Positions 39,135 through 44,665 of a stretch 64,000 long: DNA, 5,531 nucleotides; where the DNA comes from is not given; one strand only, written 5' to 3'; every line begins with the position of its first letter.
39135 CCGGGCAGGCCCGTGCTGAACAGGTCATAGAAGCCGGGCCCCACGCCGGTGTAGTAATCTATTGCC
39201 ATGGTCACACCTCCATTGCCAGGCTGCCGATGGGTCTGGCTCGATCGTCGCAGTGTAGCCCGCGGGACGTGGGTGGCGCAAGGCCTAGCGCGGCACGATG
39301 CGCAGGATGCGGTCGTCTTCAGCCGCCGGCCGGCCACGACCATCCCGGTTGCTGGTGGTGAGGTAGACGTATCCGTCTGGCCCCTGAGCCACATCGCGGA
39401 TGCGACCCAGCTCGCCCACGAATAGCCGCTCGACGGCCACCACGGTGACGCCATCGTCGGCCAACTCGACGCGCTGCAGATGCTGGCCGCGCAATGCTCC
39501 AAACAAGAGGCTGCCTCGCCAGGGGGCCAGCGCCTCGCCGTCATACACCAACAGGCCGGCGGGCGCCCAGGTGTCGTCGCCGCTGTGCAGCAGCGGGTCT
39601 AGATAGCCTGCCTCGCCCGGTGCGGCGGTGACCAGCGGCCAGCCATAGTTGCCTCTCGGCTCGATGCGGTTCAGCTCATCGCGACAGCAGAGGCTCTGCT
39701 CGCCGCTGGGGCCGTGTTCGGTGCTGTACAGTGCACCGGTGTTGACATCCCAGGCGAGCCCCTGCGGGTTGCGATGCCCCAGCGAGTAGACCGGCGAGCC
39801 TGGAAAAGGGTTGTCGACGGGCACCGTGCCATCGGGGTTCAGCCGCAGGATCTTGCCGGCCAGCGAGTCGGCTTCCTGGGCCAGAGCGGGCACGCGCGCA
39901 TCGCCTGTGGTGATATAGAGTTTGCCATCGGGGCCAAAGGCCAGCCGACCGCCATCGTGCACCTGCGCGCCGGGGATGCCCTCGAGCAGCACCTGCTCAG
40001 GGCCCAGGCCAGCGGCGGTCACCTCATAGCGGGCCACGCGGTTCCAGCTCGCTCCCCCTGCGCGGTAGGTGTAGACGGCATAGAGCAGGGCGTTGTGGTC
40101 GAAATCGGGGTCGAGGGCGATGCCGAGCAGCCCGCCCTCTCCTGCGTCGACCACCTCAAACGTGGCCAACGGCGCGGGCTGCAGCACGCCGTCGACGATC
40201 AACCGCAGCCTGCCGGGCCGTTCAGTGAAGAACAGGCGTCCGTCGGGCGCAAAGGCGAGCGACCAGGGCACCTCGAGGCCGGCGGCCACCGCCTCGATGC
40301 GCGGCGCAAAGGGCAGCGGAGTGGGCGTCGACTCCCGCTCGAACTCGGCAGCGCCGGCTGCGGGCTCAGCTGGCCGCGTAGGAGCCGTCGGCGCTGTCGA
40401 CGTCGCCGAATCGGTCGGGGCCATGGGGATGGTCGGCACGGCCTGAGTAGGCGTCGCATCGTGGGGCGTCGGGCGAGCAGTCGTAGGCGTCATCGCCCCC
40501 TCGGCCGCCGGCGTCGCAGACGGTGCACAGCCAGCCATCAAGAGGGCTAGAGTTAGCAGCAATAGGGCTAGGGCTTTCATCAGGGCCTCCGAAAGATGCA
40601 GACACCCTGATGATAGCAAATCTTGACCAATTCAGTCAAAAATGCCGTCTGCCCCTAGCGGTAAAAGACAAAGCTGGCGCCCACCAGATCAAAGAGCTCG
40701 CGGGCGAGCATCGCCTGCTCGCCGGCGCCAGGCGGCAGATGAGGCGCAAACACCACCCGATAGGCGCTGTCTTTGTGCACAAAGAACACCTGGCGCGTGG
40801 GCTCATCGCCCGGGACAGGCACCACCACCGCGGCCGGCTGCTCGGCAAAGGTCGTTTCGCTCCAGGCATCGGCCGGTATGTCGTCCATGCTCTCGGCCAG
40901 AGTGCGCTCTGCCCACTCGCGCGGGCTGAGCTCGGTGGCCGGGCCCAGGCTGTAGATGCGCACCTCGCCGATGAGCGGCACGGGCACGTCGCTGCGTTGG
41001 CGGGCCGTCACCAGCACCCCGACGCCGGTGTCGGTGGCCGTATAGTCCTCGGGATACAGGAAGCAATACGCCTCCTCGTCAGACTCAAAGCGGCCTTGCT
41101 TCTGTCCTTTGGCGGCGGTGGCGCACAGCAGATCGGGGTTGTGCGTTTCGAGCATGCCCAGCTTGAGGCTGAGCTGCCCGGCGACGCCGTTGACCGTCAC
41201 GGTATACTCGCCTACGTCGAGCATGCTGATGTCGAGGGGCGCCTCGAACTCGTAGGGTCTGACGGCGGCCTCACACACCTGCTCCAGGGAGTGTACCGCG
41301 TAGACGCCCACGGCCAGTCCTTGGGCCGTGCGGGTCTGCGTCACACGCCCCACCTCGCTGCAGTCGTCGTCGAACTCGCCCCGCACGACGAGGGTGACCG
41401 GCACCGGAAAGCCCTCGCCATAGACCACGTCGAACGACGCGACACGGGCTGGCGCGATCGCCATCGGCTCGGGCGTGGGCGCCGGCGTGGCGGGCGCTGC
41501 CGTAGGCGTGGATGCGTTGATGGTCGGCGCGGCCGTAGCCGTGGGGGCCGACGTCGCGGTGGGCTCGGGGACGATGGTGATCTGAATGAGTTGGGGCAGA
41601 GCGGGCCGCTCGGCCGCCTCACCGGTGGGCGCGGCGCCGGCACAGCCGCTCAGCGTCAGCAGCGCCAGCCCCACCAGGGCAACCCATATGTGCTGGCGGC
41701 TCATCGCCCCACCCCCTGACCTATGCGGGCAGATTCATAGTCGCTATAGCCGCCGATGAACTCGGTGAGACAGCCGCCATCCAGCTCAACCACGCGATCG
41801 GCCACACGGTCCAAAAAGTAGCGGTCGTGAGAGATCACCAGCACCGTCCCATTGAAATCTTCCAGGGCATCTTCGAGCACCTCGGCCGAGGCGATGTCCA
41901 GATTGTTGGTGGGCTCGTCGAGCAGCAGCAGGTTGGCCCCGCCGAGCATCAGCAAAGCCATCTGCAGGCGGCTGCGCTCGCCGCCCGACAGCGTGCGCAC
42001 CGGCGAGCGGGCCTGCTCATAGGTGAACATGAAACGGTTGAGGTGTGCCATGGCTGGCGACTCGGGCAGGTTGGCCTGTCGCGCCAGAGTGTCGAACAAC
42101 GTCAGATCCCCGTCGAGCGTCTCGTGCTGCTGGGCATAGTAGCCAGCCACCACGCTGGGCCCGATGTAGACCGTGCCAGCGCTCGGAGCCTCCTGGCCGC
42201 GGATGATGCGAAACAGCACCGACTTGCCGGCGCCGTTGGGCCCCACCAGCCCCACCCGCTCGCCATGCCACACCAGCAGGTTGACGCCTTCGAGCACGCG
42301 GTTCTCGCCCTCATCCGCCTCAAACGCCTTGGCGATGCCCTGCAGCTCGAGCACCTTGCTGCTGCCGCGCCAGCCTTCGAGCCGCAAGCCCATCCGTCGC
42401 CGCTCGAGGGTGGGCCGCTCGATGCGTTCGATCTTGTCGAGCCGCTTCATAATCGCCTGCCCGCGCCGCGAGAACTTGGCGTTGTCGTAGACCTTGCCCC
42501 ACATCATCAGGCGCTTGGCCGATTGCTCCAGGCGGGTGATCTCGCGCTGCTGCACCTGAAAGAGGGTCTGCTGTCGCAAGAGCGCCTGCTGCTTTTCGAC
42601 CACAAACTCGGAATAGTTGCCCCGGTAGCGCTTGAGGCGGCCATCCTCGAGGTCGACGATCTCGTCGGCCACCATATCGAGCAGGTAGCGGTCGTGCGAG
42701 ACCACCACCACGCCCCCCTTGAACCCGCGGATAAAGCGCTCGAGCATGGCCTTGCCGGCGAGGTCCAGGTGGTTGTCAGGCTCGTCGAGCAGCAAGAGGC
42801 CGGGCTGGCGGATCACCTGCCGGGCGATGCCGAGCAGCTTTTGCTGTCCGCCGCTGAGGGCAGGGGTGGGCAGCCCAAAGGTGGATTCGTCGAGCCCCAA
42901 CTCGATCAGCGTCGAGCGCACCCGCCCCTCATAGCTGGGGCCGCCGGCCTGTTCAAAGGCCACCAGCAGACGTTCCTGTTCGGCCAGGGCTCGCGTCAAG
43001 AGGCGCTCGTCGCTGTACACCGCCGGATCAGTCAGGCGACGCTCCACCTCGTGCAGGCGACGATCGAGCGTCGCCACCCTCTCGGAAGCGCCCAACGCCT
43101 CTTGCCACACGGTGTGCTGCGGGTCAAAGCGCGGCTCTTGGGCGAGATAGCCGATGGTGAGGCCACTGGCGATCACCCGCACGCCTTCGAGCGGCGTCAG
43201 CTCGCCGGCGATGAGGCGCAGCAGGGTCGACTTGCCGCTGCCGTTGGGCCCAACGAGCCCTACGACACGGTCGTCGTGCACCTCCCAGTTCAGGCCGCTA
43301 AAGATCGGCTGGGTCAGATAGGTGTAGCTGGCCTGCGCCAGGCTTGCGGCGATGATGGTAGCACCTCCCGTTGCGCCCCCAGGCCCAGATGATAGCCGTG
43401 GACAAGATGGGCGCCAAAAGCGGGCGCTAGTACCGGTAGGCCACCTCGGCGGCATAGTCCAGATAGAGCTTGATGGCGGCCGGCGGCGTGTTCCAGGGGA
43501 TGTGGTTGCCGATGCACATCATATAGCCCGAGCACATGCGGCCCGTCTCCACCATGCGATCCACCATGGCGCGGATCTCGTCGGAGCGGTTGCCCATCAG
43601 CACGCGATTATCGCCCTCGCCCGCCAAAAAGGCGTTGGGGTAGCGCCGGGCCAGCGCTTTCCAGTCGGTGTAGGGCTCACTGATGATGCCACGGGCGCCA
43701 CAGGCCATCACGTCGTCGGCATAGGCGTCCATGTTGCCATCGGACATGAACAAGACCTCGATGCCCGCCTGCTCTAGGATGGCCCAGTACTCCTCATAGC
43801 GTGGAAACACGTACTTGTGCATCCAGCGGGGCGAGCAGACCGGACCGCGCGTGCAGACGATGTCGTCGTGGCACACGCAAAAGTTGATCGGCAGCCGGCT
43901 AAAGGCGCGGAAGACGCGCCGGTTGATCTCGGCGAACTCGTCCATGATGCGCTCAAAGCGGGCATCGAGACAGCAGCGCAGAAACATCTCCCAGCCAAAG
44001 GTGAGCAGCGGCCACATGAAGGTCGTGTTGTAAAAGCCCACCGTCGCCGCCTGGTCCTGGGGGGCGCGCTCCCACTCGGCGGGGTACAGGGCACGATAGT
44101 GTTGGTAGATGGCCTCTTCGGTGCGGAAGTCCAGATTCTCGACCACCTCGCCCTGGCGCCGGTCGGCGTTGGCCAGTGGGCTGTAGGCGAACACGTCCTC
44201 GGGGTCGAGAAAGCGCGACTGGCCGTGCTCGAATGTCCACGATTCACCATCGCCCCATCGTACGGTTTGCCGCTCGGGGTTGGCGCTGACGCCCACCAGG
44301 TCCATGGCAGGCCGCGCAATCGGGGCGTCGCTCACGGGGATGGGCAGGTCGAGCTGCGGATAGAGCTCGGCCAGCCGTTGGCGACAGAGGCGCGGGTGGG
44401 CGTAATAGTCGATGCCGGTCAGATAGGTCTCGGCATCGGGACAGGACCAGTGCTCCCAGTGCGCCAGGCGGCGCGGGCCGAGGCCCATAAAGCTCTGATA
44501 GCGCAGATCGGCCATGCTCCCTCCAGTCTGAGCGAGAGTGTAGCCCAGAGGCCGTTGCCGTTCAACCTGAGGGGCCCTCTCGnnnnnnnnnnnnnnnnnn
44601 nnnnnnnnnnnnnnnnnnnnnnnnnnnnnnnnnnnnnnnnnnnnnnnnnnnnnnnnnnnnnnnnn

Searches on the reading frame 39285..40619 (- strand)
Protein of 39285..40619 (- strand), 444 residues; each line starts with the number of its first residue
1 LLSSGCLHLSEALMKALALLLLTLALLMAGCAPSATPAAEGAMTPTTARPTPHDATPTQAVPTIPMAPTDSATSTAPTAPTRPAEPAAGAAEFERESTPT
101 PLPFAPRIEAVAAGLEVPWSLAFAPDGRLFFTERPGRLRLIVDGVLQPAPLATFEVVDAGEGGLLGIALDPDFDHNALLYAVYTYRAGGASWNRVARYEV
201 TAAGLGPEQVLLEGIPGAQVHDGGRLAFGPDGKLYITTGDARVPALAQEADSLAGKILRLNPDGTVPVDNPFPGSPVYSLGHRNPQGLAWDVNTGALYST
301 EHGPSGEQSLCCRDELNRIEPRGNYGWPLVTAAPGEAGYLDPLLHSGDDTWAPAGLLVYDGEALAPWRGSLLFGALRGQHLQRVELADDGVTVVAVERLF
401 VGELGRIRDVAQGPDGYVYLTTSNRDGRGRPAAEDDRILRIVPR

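Call 19: search_protein_families(library=pfam, proteins=[window:39285-40619:-])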
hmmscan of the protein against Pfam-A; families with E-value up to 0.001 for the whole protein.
window:39285-40619:- (444 aa): 2 families
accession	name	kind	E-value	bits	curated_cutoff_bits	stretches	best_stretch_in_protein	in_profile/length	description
PF07995.17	GSDH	-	1.8e-93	313.9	25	1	115-428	1-329/332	Glucose / Sorbosone dehydrogenase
PF20067.5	SSL_N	-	0.00053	20.2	18.9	0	409-423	25-39/46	Strictosidine synthase-like, N-terminal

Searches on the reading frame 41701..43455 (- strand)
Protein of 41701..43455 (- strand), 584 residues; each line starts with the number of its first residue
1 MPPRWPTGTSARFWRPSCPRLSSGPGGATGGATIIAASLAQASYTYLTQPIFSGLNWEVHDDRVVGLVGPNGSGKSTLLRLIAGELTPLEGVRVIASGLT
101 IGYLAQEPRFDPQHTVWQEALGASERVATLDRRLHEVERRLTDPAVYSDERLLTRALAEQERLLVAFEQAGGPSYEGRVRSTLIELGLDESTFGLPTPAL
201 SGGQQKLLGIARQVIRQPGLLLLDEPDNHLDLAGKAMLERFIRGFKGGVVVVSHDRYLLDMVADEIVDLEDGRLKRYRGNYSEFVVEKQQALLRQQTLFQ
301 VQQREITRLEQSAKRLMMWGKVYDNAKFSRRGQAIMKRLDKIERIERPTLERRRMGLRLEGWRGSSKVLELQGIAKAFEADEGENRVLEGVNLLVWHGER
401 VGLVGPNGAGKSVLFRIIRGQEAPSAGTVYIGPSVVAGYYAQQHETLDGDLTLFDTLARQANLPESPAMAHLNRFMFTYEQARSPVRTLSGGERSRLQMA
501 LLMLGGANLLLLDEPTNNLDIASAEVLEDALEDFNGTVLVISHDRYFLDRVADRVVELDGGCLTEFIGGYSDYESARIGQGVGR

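Call 19: search_protein_families(library=pfam, proteins=[window:41701-43455:-])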
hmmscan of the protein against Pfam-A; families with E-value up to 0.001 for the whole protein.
window:41701-43455:- (584 aa): 15 families
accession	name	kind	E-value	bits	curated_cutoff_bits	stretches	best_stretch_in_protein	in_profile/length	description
PF00005.33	ABC_tran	-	8.2e-49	166.2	25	2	388-517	1-137/137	ABC transporter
PF13304.12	AAA_21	-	5.5e-18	66.5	27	2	189-259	227-303/304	AAA domain, putative AbiEii toxin, Type IV TA system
PF12848.13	ABC_tran_Xtn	-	3.3e-17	62.8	25.9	1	267-351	1-79/85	ABC transporter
PF02463.25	SMC_N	-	3.6e-15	56.4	40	0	488-556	136-209/220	RecF/RecN/SMC N terminal domain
PF13401.12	AAA_22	-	1.3e-07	32.4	27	0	62-147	5-64/130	AAA domain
PF13555.12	AAA_29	-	8.8e-07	29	27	0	52-79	12-39/61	P-loop containing region of AAA domain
PF13476.12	AAA_23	-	9.3e-06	26.9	27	0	63-82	20-39/201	AAA domain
PF13191.12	AAA_16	-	1.8e-05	25.8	32.6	0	63-136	25-86/167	AAA ATPase domain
PF00004.35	AAA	-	0.0001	23.2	21.2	0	67-100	3-35/131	ATPase family associated with various cellular activities (AAA)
PF13521.12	AAA_28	-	0.00029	21.5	27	0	67-117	4-49/164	AAA domain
PF25199.1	nSTAND_NTPase5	-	0.00032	21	34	0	57-95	36-67/145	Novel STAND NTPase 5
PF01926.29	MMR_HSR1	-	0.00041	20.9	21.9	0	65-85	2-22/113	50S ribosome-binding GTPase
PF13604.12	AAA_30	-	0.00047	20.4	27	0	61-96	17-51/191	AAA domain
PF03193.22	RsgA_GTPase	-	0.00054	20.3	30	0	61-86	105-130/174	RsgA GTPase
PF13671.12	AAA_33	-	0.00065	20.5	27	0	65-91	2-25/143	AAA domain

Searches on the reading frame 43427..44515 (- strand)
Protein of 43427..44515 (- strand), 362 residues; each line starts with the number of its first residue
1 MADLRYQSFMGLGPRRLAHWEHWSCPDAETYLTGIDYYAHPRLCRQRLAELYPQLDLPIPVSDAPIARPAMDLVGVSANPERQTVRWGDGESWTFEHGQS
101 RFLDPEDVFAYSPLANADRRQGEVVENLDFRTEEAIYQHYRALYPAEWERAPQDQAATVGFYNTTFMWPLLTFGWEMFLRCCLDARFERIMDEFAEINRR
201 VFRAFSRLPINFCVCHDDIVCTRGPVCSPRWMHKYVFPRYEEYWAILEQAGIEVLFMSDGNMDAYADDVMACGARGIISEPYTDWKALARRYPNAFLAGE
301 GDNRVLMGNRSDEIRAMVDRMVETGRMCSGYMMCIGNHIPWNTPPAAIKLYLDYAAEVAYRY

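Call 19: search_protein_families(library=pfam, proteins=[window:43427-44515:-])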
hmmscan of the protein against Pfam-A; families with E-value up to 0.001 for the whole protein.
window:43427-44515:- (362 aa): 1 family
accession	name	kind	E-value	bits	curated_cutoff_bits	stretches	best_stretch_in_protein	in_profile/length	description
PF01208.23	URO-D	-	7.4e-10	38.8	23.9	1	186-357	175-345/346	Uroporphyrinogen decarboxylase (URO-D)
